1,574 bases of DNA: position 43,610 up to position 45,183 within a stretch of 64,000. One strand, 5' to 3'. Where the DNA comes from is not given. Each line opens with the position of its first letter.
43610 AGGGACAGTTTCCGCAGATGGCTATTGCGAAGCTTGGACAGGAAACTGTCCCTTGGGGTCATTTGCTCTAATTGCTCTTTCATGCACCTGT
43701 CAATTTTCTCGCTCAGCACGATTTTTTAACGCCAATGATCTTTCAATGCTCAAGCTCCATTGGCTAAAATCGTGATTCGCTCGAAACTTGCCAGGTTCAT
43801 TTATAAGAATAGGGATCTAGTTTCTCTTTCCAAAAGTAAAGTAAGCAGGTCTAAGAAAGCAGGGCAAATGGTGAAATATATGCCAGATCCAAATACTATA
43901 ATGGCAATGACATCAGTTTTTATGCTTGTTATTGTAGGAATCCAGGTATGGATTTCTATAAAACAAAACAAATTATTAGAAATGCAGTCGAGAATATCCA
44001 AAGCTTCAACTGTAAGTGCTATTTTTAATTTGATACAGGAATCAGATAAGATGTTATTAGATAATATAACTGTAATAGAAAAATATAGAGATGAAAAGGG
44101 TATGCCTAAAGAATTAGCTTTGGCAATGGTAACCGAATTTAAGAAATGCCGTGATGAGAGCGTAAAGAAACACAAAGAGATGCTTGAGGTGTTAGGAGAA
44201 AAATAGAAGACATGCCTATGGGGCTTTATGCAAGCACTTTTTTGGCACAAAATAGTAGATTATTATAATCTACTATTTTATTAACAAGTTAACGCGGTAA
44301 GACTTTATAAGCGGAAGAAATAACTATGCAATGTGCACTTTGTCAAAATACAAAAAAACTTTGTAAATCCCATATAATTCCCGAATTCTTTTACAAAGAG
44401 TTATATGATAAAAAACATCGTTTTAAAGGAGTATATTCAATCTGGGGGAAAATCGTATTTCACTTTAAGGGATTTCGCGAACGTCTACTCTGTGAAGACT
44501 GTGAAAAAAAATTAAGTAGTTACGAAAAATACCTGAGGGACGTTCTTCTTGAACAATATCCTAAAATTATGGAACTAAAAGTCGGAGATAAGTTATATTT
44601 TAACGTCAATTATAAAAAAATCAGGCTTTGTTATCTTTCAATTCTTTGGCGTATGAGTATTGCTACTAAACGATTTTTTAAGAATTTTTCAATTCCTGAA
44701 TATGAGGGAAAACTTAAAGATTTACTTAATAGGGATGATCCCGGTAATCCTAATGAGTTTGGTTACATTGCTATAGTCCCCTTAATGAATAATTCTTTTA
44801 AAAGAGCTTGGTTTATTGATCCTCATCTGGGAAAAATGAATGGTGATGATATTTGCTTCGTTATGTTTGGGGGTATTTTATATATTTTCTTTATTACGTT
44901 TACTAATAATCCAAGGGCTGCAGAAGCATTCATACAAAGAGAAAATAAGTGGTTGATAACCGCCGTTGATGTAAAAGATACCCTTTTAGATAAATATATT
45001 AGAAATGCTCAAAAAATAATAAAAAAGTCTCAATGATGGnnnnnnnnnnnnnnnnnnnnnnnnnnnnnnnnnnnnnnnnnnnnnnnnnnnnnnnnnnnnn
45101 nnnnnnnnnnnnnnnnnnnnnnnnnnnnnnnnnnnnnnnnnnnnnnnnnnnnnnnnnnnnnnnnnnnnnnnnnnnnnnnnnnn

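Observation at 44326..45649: Candidate two-gene module: Cys-rich HNH-like protein + DUF3592-like membrane protein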

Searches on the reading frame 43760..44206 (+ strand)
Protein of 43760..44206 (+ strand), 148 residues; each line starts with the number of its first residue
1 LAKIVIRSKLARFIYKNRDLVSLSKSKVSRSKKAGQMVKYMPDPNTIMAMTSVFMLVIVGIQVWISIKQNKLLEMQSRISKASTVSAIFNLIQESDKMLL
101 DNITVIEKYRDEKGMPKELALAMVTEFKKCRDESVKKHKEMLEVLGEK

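Call 4: search_protein_families(library=pfam, proteins=[window:43760-44206:+], max_evalue=1)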
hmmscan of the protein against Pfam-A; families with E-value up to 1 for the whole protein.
window:43760-44206:+ (148 aa): 2 families
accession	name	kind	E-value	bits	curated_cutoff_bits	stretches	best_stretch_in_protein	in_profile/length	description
PF03147.19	FDX-ACB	-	0.016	16.1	31.1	1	79-124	14-61/94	Ferredoxin-fold anticodon binding domain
PF25686.1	Betaherpes_U91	-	0.028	14.3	27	1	30-96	85-153/157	Betaherpesvirus U91 protein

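Call 5: search_protein_families(library=padloc, proteins=[window:43760-44206:+], max_evalue=1)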
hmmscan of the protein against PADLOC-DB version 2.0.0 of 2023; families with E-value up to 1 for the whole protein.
window:43760-44206:+ (148 aa): 0 families

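Call 6: search_protein_families(library=ncbifam, proteins=[window:43760-44206:+], max_evalue=1)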
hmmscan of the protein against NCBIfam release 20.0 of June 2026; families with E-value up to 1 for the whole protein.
window:43760-44206:+ (148 aa): 3 families
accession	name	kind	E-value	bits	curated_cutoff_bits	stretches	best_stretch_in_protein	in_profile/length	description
NF008065.0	PRK10800.1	equivalog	0.04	14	185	1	48-128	51-133/134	tol-pal system-associated acyl-CoA thioesterase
NF033179.1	TnsA_like_Actin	subfamily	0.085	12.3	110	1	34-131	75-169/212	TnsA-like heteromeric transposase endonuclease subunit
NF005999.0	PRK08126.1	subfamily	0.11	11.3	571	1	6-82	206-281/432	hypothetical protein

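Call 9: search_protein_families(library=phrogs, proteins=[window:43760-44203:+], max_evalue=1)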
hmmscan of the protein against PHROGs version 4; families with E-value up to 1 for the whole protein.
window:43760-44203:+ (148 aa): 3 families
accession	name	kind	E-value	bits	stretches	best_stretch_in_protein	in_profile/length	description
phrog_2284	-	unknown function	0.00011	23.2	1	45-147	7-101/169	-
phrog_33416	-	unknown function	0.13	13.6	1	47-93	11-56/66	-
phrog_22763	-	unknown function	0.67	11.2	1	58-107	11-60/65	-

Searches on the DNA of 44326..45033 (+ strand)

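Call 96: search_dna_similar(query=L023:4500-8300:+, collection=ecoli_genomes, mode=distant, max_rows=15)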
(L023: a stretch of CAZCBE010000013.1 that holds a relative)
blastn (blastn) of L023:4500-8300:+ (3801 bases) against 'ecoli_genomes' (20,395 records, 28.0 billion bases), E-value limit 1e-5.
Records with a match: 4470; places in all: 4470; records where one place covers at least 80% of the query: 0.
Genomes with a match: 4470 of 5426; with a place that covers at least 80% of the query: 0. Places per genome that has any: lowest 1, median 1, highest 1. On chromosomes: 4470 places; on plasmids: 0.
Best place of each record, by identity: 60-80% 4470.
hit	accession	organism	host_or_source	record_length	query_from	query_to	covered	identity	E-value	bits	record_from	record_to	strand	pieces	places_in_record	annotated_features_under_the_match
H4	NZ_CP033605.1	Escherichia coli O157:H7 strain TR01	Cattle carcass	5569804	370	527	4%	72.8%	3e-14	92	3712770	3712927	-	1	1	cysI: assimilatory sulfite reductase (NADPH) hemoprotein subunit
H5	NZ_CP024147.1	Escherichia coli strain 14EC033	clinical patient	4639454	370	527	4%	72.8%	3e-14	92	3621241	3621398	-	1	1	cysI: assimilatory sulfite reductase (NADPH) hemoprotein subunit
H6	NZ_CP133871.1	Escherichia coli strain ES5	Homo sapiens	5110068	370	527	4%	72.8%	3e-14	92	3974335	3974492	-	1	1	cysI: assimilatory sulfite reductase (NADPH) hemoprotein subunit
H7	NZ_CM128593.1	Escherichia coli strain 100416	Homo sapiens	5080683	370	527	4%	72.8%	3e-14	92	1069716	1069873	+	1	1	cysI: assimilatory sulfite reductase (NADPH) hemoprotein subunit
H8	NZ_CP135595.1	Escherichia coli strain GDSC2227PM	vegetable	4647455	370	527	4%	72.8%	3e-14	92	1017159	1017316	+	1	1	cysI: assimilatory sulfite reductase (NADPH) hemoprotein subunit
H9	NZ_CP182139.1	Escherichia coli strain CUWW06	wastewater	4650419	370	527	4%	72.8%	3e-14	92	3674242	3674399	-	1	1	cysI: assimilatory sulfite reductase (NADPH) hemoprotein subunit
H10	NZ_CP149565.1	Escherichia coli strain 1504D004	Sus scrofa domesticus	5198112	370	527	4%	72.8%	3e-14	92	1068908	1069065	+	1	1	cysI: assimilatory sulfite reductase (NADPH) hemoprotein subunit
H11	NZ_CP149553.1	Escherichia coli strain 1604D011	Sus scrofa domesticus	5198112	370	527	4%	72.8%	3e-14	92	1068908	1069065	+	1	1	cysI: assimilatory sulfite reductase (NADPH) hemoprotein subunit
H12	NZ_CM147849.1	Escherichia coli strain 33F4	Calf of Bos taurus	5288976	370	527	4%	72.8%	3e-14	92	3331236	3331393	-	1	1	cysI: assimilatory sulfite reductase (NADPH) hemoprotein subunit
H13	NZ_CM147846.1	Escherichia coli strain 32F4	Calf of Bos taurus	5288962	370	527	4%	72.8%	3e-14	92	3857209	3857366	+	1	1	cysI: assimilatory sulfite reductase (NADPH) hemoprotein subunit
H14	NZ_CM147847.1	Escherichia coli strain 33E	farm environment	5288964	370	527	4%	72.8%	3e-14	92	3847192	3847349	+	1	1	cysI: assimilatory sulfite reductase (NADPH) hemoprotein subunit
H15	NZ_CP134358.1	Escherichia coli strain TUM13936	Homo sapiens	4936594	370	527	4%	72.2%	4e-13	88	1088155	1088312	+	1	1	cysI: assimilatory sulfite reductase (NADPH) hemoprotein subunit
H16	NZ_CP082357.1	Escherichia coli strain VCSW7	Top soil and leaf litter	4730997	370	512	4%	74.8%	7e-16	97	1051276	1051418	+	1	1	cysI: assimilatory sulfite reductase (NADPH) hemoprotein subunit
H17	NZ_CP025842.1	Escherichia coli strain 720632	Homo sapiens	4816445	370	512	4%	73.4%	4e-13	88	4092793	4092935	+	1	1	cysI: assimilatory sulfite reductase (NADPH) hemoprotein subunit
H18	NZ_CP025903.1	Escherichia coli strain 300709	Homo sapiens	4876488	370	512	4%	73.4%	4e-13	88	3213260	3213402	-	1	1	cysI: assimilatory sulfite reductase (NADPH) hemoprotein subunit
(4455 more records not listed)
